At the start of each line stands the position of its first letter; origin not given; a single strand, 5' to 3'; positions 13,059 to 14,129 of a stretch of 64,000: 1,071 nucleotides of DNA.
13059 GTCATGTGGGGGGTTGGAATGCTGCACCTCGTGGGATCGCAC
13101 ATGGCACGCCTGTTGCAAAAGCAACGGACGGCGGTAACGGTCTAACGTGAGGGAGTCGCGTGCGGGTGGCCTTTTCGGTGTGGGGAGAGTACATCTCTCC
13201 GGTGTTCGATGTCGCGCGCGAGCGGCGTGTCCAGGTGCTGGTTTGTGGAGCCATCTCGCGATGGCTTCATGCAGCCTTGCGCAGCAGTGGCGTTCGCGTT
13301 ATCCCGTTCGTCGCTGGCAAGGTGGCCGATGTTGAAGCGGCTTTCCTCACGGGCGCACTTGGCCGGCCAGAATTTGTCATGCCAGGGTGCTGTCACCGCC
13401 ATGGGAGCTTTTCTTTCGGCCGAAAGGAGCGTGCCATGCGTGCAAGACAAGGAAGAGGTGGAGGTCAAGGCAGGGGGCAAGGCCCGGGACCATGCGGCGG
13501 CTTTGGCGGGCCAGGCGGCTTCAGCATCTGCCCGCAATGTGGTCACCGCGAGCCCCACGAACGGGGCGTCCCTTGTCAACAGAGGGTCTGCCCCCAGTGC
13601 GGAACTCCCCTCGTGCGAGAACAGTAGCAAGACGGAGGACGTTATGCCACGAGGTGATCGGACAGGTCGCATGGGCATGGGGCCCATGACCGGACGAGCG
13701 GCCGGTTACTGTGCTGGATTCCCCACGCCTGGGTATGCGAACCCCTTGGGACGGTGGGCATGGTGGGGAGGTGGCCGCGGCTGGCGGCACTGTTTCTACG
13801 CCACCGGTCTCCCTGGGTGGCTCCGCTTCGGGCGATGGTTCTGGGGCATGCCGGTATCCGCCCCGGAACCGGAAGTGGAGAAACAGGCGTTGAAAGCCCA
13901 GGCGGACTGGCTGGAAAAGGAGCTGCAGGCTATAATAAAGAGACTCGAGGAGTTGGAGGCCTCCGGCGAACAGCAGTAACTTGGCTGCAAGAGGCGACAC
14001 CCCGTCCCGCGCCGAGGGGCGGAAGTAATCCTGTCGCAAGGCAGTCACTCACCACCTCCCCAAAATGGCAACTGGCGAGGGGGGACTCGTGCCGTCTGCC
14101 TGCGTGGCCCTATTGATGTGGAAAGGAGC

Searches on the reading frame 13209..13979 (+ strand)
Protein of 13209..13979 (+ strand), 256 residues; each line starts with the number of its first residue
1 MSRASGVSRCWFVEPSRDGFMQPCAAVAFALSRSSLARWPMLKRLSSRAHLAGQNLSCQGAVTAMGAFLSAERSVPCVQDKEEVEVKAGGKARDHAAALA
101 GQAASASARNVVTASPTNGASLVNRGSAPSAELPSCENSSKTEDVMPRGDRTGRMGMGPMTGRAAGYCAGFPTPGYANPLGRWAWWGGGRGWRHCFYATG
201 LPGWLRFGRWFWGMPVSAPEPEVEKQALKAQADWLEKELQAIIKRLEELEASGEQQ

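Call 55: search_protein_families(library=pfam, proteins=[window:13209-13979:+], max_evalue=0.0001)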
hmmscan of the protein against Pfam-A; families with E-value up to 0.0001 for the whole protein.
window:13209-13979:+ (256 aa): 1 family
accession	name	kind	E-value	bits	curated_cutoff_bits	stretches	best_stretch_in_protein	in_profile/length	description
PF17253.7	DUF5320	-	1.5e-27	97.1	27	1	146-249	1-99/99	Family of unknown function (DUF5320)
